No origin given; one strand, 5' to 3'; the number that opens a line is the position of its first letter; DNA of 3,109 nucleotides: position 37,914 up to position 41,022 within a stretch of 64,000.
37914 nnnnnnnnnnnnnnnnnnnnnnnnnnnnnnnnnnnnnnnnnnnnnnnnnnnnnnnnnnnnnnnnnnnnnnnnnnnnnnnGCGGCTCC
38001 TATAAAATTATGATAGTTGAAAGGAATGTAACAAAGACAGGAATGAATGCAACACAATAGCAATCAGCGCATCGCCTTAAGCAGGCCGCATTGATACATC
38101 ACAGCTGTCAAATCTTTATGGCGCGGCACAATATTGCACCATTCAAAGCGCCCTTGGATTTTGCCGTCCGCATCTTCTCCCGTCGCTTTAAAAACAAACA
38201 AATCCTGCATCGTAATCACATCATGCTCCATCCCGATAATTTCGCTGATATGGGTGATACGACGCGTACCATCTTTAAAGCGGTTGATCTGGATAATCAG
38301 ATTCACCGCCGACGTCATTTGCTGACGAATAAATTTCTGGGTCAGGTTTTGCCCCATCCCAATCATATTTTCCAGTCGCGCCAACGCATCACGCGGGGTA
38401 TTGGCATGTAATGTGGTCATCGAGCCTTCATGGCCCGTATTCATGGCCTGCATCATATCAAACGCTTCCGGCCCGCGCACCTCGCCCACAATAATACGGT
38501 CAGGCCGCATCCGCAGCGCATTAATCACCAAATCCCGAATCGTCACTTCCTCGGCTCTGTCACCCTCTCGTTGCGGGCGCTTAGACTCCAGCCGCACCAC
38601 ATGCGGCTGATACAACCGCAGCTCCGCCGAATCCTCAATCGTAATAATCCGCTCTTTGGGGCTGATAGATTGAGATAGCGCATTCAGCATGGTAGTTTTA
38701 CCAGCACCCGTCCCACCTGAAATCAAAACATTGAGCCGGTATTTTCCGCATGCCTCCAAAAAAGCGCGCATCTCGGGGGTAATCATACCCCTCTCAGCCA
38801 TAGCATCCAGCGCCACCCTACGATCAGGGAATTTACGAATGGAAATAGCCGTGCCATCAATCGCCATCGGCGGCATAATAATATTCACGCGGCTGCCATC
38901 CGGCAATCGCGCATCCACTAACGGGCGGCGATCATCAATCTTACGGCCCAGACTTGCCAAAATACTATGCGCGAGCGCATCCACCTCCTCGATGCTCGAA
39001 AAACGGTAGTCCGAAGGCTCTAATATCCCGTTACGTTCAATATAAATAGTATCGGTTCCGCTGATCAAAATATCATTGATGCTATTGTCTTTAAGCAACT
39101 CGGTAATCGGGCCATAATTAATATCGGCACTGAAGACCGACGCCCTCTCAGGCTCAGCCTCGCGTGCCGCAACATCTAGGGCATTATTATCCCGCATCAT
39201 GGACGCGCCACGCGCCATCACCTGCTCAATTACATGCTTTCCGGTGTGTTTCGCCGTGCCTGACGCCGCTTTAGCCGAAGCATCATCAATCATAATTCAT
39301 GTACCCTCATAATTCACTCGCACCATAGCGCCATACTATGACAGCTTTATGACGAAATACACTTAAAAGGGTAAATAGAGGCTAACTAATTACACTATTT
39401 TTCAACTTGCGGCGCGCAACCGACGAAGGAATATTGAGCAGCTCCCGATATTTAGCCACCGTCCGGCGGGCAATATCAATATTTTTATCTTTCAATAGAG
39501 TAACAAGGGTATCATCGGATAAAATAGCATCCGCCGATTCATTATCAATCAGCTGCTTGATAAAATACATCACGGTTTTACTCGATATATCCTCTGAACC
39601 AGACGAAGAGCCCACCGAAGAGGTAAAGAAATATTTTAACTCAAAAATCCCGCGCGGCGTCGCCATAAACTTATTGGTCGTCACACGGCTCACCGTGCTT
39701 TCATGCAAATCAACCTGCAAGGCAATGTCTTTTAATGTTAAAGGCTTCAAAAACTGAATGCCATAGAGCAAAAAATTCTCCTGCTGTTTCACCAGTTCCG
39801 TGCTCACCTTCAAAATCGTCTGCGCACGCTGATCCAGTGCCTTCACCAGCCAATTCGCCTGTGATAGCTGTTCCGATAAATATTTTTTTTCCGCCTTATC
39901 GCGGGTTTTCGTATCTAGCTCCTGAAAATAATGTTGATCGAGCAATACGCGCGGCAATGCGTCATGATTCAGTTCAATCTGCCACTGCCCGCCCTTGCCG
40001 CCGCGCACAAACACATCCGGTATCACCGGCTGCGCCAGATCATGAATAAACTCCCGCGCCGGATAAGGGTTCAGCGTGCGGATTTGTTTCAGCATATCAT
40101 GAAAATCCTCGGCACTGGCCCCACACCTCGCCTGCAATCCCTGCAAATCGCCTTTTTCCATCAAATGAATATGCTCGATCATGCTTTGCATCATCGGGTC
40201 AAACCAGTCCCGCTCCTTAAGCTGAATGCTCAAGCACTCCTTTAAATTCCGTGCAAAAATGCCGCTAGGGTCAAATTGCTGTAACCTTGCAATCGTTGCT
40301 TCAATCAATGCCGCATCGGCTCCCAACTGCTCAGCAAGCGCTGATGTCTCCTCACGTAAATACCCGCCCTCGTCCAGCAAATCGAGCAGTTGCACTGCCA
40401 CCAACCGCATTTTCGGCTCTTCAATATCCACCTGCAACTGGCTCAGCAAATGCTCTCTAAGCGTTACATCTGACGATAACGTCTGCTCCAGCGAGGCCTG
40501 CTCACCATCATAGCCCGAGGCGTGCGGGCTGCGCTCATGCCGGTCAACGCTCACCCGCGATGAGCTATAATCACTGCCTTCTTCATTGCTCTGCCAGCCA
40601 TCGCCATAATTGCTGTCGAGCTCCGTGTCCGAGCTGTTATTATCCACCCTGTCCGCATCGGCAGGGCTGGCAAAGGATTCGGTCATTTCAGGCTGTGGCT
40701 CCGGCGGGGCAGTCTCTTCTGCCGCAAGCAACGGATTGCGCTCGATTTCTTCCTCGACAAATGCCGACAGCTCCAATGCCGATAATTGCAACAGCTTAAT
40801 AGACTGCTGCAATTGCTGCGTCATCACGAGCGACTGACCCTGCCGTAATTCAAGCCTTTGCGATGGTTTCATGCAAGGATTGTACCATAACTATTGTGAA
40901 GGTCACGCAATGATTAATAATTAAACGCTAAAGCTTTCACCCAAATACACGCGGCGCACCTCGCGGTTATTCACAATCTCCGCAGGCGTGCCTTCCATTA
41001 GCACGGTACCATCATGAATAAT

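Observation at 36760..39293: Two tandem, diverged CpaF/TadA-type ATPase genes inserted between rpoN and hpf, with no pilus or secretion partners in 64 kb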

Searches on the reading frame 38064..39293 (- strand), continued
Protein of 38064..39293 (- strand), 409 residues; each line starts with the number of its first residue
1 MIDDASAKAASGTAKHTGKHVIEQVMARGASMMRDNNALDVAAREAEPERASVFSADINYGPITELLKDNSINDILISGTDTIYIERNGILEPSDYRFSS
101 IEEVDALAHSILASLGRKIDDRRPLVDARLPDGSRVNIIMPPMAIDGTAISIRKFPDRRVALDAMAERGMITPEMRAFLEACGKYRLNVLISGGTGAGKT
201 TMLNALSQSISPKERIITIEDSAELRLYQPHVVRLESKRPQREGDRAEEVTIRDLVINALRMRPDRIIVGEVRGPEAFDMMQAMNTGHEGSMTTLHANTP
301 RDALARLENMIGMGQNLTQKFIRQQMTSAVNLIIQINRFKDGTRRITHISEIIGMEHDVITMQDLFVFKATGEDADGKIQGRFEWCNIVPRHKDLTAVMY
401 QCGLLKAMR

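Call 24: search_protein_families(library=pfam, proteins=[window:38064-39293:-, P0129, P0123, P0130, P0131, P0127, P0132], max_evalue=0.5)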
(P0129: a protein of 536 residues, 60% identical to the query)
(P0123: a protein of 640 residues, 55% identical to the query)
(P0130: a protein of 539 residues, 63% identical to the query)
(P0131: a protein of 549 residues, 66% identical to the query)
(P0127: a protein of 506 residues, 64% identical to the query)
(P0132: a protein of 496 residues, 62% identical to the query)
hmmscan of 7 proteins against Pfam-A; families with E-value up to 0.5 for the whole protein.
window:38064-39293:- (409 aa): 28 families (the best 25 are shown)
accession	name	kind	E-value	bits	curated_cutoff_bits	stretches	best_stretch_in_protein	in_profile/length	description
PF00437.27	T2SSE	-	7.7e-60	202.9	24.9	1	61-338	6-279/370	Type II/IV secretion system protein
PF06414.18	Zeta_toxin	-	8.4e-06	25.8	22.3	1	188-248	18-77/199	Zeta toxin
PF00005.33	ABC_tran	-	0.0002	22.4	25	1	189-225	14-49/137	ABC transporter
PF13191.12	AAA_16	-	0.0003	21.8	32.6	1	176-226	13-63/167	AAA ATPase domain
PF13555.12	AAA_29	-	0.0012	19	27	1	188-215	24-51/61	P-loop containing region of AAA domain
PF12775.13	AAA_7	-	0.0017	18.4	25.8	1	174-216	21-63/181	P-loop containing dynein motor region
PF01580.24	FtsK_SpoIIIE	-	0.0024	17.8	24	1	188-210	41-63/221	FtsK/SpoIIIE family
PF13476.12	AAA_23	-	0.0028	18.8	27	1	189-209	22-42/201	AAA domain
PF14532.12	Sigma54_activ_2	-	0.0066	17.1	25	1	173-224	8-59/138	Sigma-54 interaction domain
PF20720.3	nSTAND3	-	0.0068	16.6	27.2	1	188-225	19-57/155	Novel STAND NTPase 3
PF02492.25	cobW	-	0.0084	16.1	20.7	1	189-219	3-33/180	CobW/HypB/UreG, nucleotide-binding domain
PF13604.12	AAA_30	-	0.0096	16.1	27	1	177-211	9-43/191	AAA domain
PF13521.12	AAA_28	-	0.011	16.4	27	1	189-209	2-22/164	AAA domain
PF25199.1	nSTAND_NTPase5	-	0.025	14.8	34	1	183-227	39-84/145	Novel STAND NTPase 5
PF13401.12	AAA_22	-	0.035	14.9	27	1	186-223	5-45/130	AAA domain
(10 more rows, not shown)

P0129 (536 aa): 28 families (the best 25 are shown)
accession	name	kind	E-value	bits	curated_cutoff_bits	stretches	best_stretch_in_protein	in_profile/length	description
PF00437.27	T2SSE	-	2.6e-59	201.2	24.9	1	181-457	4-273/370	Type II/IV secretion system protein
PF00005.33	ABC_tran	-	0.00041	21.4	25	1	311-349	14-51/137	ABC transporter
PF12775.13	AAA_7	-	0.00047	20.2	25.8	1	287-347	13-73/181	P-loop containing dynein motor region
PF13191.12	AAA_16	-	0.0013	19.7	32.6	1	307-353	23-66/167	AAA ATPase domain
PF13555.12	AAA_29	-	0.0017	18.5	27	1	310-330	24-44/61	P-loop containing region of AAA domain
PF07724.20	AAA_2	-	0.0057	17.1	27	1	307-368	2-62/166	AAA domain (Cdc48 subfamily)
PF13401.12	AAA_22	-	0.0077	17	27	1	307-387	4-84/130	AAA domain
PF06414.18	Zeta_toxin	-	0.0077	16.1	22.3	1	308-365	16-72/199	Zeta toxin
PF13476.12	AAA_23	-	0.012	16.7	27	1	312-329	23-40/201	AAA domain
PF03029.23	ATP_bind_1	-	0.014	15.6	27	1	313-339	1-27/240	Conserved hypothetical ATP binding protein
PF13604.12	AAA_30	-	0.019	15.2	27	1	303-336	13-46/191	AAA domain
PF13521.12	AAA_28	-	0.021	15.5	27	1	311-332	2-28/164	AAA domain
PF01580.24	FtsK_SpoIIIE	-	0.025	14.4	24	1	305-328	35-59/221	FtsK/SpoIIIE family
PF02492.25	cobW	-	0.026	14.6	20.7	1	311-341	3-33/180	CobW/HypB/UreG, nucleotide-binding domain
PF25199.1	nSTAND_NTPase5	-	0.034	14.4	34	1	306-345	39-80/145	Novel STAND NTPase 5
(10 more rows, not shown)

P0123 (640 aa): 21 families
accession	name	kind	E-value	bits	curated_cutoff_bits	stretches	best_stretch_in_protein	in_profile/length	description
PF00437.27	T2SSE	-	3.6e-90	302.7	24.9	2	286-562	3-273/370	Type II/IV secretion system protein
PF00005.33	ABC_tran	-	0.00018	22.5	25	1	413-499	9-80/137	ABC transporter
PF13191.12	AAA_16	-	0.0011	20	32.6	1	404-453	12-62/167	AAA ATPase domain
PF01580.24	FtsK_SpoIIIE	-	0.0017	18.3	24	0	414-435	39-59/221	FtsK/SpoIIIE family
PF02285.20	COX8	-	0.0021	18.4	24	0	522-541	1-20/43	Cytochrome oxidase c subunit VIII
PF07693.20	KAP_NTPase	-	0.0037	17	20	1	399-447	3-52/293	KAP family P-loop domain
PF06414.18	Zeta_toxin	-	0.0074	16.2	22.3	1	418-466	19-66/199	Zeta toxin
PF14532.12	Sigma54_activ_2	-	0.0076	16.9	25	1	399-456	5-62/138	Sigma-54 interaction domain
PF12775.13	AAA_7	-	0.015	15.3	25.8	1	404-445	22-64/181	P-loop containing dynein motor region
PF07724.20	AAA_2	-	0.016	15.7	27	1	416-496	4-80/166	AAA domain (Cdc48 subfamily)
PF13521.12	AAA_28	-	0.018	15.7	27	1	418-438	2-22/164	AAA domain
PF00158.32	Sigma54_activat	-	0.021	14.9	20.2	1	402-446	9-53/168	Sigma-54 interaction domain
PF13401.12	AAA_22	-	0.024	15.4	27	1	415-450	5-41/130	AAA domain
PF13555.12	AAA_29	-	0.025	14.8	27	1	416-433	23-40/61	P-loop containing region of AAA domain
PF20720.3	nSTAND3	-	0.042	14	27.2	1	417-454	19-57/155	Novel STAND NTPase 3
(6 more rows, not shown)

P0130 (539 aa): 26 families (the best 25 are shown)
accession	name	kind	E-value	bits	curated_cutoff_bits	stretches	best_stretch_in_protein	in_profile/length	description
PF00437.27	T2SSE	-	2.6e-58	197.9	24.9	1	186-464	4-277/370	Type II/IV secretion system protein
PF00005.33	ABC_tran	-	0.00021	22.3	25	1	316-382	14-79/137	ABC transporter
PF06414.18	Zeta_toxin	-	0.00062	19.7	22.3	1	315-366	18-68/199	Zeta toxin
PF13191.12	AAA_16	-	0.00087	20.3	32.6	1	305-350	15-61/167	AAA ATPase domain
PF13521.12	AAA_28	-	0.0018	18.9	27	1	316-339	2-23/164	AAA domain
PF00735.24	Septin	-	0.0027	17.5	26.2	1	311-358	2-46/280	Septin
PF02492.25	cobW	-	0.0044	17.1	20.7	1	316-347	3-35/180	CobW/HypB/UreG, nucleotide-binding domain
PF03193.22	RsgA_GTPase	-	0.0067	16.7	30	1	306-341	101-134/174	RsgA GTPase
PF03029.23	ATP_bind_1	-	0.0085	16.3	27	1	318-343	1-26/240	Conserved hypothetical ATP binding protein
PF13604.12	AAA_30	-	0.016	15.3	27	1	308-340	13-45/191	AAA domain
PF01580.24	FtsK_SpoIIIE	-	0.017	15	24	1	314-333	40-59/221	FtsK/SpoIIIE family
PF13245.12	AAA_19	-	0.022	15.3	25.1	1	314-343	12-41/134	AAA domain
PF13555.12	AAA_29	-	0.025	14.8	27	1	315-334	24-43/61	P-loop containing region of AAA domain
PF13401.12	AAA_22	-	0.027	15.2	27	1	314-352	6-45/130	AAA domain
PF02367.23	TsaE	-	0.029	14.8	26.6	1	301-343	9-51/128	Threonylcarbamoyl adenosine biosynthesis protein TsaE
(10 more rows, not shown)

P0131 (549 aa): 24 families
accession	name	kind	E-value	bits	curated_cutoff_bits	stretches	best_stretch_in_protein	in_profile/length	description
PF00437.27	T2SSE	-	5.6e-59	200.1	24.9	1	196-474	4-277/370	Type II/IV secretion system protein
PF00005.33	ABC_tran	-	0.00096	20.2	25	1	326-365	14-52/137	ABC transporter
PF06414.18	Zeta_toxin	-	0.0037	17.2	22.3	1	324-380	17-72/199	Zeta toxin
PF07724.20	AAA_2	-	0.0075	16.8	27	1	323-382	3-61/166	AAA domain (Cdc48 subfamily)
PF13521.12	AAA_28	-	0.008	16.9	27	1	326-346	2-22/164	AAA domain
PF02492.25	cobW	-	0.009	16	20.7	1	326-358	3-36/180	CobW/HypB/UreG, nucleotide-binding domain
PF13476.12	AAA_23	-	0.018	16.1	27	1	327-349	23-45/201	AAA domain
PF13555.12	AAA_29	-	0.039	14.2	27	1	325-345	24-44/61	P-loop containing region of AAA domain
PF20720.3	nSTAND3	-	0.04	14.1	27.2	1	326-361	20-56/155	Novel STAND NTPase 3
PF00735.24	Septin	-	0.047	13.4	26.2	1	323-354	4-35/280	Septin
PF13191.12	AAA_16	-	0.049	14.6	32.6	1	324-362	25-63/167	AAA ATPase domain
PF07693.20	KAP_NTPase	-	0.049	13.3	20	1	316-356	12-53/293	KAP family P-loop domain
PF02367.23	TsaE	-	0.057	13.8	26.6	1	310-352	8-50/128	Threonylcarbamoyl adenosine biosynthesis protein TsaE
PF03029.23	ATP_bind_1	-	0.06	13.6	27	1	328-353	1-26/240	Conserved hypothetical ATP binding protein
PF13401.12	AAA_22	-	0.062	14.1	27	1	326-366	8-33/130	AAA domain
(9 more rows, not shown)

P0127 (506 aa): 26 families (the best 25 are shown)
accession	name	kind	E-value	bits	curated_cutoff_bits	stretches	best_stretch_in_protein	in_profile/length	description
PF00437.27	T2SSE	-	3.6e-60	204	24.9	1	153-429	4-273/370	Type II/IV secretion system protein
PF20720.3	nSTAND3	-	0.00044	20.4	27.2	1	280-319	17-57/155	Novel STAND NTPase 3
PF07693.20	KAP_NTPase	-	0.00094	19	20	1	271-313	10-53/293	KAP family P-loop domain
PF07724.20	AAA_2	-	0.0011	19.5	27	1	279-341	2-63/166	AAA domain (Cdc48 subfamily)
PF06414.18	Zeta_toxin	-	0.0023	17.8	22.3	1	279-337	15-72/199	Zeta toxin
PF00005.33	ABC_tran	-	0.0042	18.1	25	1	282-319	13-49/137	ABC transporter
PF13191.12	AAA_16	-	0.013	16.5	32.6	1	281-319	25-63/167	AAA ATPase domain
PF01656.29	CbiA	-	0.019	15.3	25.4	1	284-437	3-86/125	CobQ/CobB/MinD/ParA nucleotide binding domain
PF04851.21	ResIII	-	0.024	15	22.5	1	273-323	16-69/164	Type III restriction enzyme, res subunit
PF02492.25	cobW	-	0.035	14.1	20.7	1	283-315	3-36/180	CobW/HypB/UreG, nucleotide-binding domain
PF13521.12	AAA_28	-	0.04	14.6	27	1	284-303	3-22/164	AAA domain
PF12775.13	AAA_7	-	0.042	13.8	25.8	1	272-317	25-71/181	P-loop containing dynein motor region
PF01580.24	FtsK_SpoIIIE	-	0.043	13.7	24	1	281-300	40-59/221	FtsK/SpoIIIE family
PF00735.24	Septin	-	0.045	13.5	26.2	1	280-310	4-34/280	Septin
PF13604.12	AAA_30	-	0.065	13.4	27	1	276-308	14-46/191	AAA domain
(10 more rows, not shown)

P0132 (496 aa): 31 families (the best 25 are shown)
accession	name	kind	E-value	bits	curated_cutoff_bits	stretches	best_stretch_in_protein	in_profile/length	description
PF00437.27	T2SSE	-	3.7e-64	217.1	24.9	1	138-413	5-273/370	Type II/IV secretion system protein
PF00005.33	ABC_tran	-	2.4e-05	25.4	25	1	266-353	13-80/137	ABC transporter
PF12775.13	AAA_7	-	0.00015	21.8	25.8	1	238-303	7-73/181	P-loop containing dynein motor region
PF13191.12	AAA_16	-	0.00016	22.7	32.6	1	255-307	15-64/167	AAA ATPase domain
PF13555.12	AAA_29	-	0.00049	20.2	27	1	266-285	24-43/61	P-loop containing region of AAA domain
PF06414.18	Zeta_toxin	-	0.00081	19.3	22.3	1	262-320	14-71/199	Zeta toxin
PF13521.12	AAA_28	-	0.00083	20.1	27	1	267-311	2-54/164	AAA domain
PF13476.12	AAA_23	-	0.002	19.2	27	1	267-285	22-40/201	AAA domain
PF13173.12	AAA_14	-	0.0067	16.9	27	1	267-339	5-82/129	AAA domain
PF02492.25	cobW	-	0.0097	15.9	20.7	1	267-298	3-34/180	CobW/HypB/UreG, nucleotide-binding domain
PF00158.32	Sigma54_activat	-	0.011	15.8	20.2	1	252-293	10-51/168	Sigma-54 interaction domain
PF01580.24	FtsK_SpoIIIE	-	0.011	15.7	24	1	260-284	38-59/221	FtsK/SpoIIIE family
PF13245.12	AAA_19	-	0.012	16.2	25.1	1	265-294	12-41/134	AAA domain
PF16796.11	Microtub_bd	-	0.017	15.5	27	1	240-291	66-119/155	Microtubule binding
PF13401.12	AAA_22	-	0.019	15.7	27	1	263-301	4-43/130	AAA domain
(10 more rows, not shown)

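Call 38: find_encoding_contigs(protein=P0162, flank=10000, max_places=2)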
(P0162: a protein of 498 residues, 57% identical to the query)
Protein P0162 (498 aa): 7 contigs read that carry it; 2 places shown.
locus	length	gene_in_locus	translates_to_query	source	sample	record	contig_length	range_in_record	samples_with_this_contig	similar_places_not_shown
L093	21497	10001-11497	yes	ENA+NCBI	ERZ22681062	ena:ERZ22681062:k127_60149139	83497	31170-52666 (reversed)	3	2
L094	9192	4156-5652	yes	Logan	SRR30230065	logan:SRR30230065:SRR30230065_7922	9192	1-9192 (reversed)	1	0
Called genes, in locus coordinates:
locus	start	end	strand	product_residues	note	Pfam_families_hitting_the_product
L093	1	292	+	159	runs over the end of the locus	-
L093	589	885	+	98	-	PF00216:Bac_DNA_binding, PF18291:HU-HIG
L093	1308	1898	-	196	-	PF00691:OmpA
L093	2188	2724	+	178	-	PF01612:DNA_pol_A_exo1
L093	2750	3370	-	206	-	-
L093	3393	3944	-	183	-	-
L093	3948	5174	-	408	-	-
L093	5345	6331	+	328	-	PF13580:SIS_2 (faint), PF01380:SIS, PF00571:CBS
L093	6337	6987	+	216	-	PF06835:LptC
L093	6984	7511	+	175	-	PF03968:LptD_N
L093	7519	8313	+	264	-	PF00005:ABC_tran, PF12399:BCA_ABC_TP_C (weak)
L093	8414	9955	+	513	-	PF00309:Sigma54_AID, PF04963:Sigma54_CBD, PF04552:Sigma54_DBD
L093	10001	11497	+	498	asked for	PF00437:T2SSE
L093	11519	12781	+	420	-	PF00437:T2SSE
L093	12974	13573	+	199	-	PF02482:Ribosomal_S30AE, PF16321:Ribosom_S30AE_C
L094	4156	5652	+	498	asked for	PF00437:T2SSE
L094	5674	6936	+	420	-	PF00437:T2SSE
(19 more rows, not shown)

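Call 54: find_encoding_contigs(protein=P0152, flank=10000, max_places=2)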
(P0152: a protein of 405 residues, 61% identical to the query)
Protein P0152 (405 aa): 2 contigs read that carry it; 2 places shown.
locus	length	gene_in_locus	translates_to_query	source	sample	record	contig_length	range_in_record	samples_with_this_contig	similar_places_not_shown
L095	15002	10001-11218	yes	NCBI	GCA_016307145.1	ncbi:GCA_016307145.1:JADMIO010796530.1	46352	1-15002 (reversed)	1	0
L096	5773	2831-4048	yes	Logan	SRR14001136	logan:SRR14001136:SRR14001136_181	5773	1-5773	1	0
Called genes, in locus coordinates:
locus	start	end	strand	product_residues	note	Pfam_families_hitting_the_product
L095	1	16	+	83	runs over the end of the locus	-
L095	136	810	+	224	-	PF01612:DNA_pol_A_exo1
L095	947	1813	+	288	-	-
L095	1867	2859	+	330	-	PF01380:SIS, PF00571:CBS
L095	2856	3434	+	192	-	PF06835:LptC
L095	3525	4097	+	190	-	PF03968:LptD_N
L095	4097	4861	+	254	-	PF00005:ABC_tran, PF13304:AAA_21 (faint), PF12399:BCA_ABC_TP_C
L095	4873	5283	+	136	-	PF15919:HicB_lk_antitox, PF15970:HicB-like_2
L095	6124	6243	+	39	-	-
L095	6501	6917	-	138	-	-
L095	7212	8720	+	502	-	PF00309:Sigma54_AID, PF04963:Sigma54_CBD, PF04552:Sigma54_DBD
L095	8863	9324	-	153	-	PF01740:STAS (faint)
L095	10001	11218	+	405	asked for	PF00437:T2SSE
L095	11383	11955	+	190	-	PF02482:Ribosomal_S30AE, PF16321:Ribosom_S30AE_C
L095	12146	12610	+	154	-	PF00359:PTS_EIIA_2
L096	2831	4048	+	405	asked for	PF00437:T2SSE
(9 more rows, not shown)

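Call 70: predict_structure(alignment_id=A3)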
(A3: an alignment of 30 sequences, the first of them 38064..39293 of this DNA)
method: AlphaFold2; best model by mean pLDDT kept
length: 409 residues; sequences in the alignment: 30
mean_pLDDT: 78.0   pTM: 0.71
mean pLDDT of the five models: 78.0, 77.0, 75.8, 71.1, 64.6
residues with pLDDT >= 90: 114; 70-90: 200; 50-70: 28; < 50: 67
segments of 3 or more residues with pLDDT < 50: 1-20, 22-24, 28-53, 227-240
pLDDT, mean of each block of 10 residues (from residue 1): 35 39 48 43 42 62 88 87 82 91 92 85 79 81 86 76 85 90 92 89 87 79 49 46 60 77 85 87 87 93 94 86 93 93 89 93 94 87 87 86 69
secondary structure, 60 per line:
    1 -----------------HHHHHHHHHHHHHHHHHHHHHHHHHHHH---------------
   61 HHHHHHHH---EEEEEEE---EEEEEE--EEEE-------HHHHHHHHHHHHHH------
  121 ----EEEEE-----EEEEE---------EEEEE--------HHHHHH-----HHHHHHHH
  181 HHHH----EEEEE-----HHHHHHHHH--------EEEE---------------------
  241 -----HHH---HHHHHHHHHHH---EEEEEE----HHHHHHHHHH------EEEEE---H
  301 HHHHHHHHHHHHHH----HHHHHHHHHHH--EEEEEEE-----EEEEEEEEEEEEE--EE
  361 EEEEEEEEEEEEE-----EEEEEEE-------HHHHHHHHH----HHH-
elements in order: H18-45 H61-68 E72-78 E82-87 E90-93 H101-114 E125-129 E135-139 E149-153 H162-167 H173-184 E189-193 H199-207 E216-219 H252-262 E266-271 H276-285 E292-296 H300-314 H319-329 E332-338 E344-356 E359-373 E379-385 H393-401

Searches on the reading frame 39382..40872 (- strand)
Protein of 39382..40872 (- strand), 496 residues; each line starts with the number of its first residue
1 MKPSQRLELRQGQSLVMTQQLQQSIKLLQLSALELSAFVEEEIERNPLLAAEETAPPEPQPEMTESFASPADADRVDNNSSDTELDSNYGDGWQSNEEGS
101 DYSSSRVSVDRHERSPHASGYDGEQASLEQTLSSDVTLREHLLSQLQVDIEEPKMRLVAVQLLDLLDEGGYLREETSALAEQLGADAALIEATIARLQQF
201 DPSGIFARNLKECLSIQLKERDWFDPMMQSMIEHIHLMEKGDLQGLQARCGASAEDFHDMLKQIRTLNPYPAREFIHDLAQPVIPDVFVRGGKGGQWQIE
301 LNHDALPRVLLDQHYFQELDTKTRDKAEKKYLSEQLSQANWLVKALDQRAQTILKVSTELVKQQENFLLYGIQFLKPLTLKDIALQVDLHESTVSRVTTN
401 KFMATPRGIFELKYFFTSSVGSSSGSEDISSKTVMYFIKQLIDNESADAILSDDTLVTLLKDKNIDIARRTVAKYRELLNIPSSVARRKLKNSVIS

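Call 3: search_protein_families(library=pfam, proteins=[window:39382-40872:-])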
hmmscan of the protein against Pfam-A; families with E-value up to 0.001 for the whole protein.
window:39382-40872:- (496 aa): 3 families
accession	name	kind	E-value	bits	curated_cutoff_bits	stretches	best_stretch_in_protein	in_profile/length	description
PF04552.19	Sigma54_DBD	-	1e-63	214.3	22.8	1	330-489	2-160/160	Sigma-54, DNA binding domain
PF04963.19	Sigma54_CBD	-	1.2e-50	172.3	22.9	1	128-315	2-185/185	Sigma-54 factor, core binding domain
PF00309.25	Sigma54_AID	-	7e-18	64.6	23.8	1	6-49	1-44/46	Sigma-54 factor, Activator interacting domain (AID)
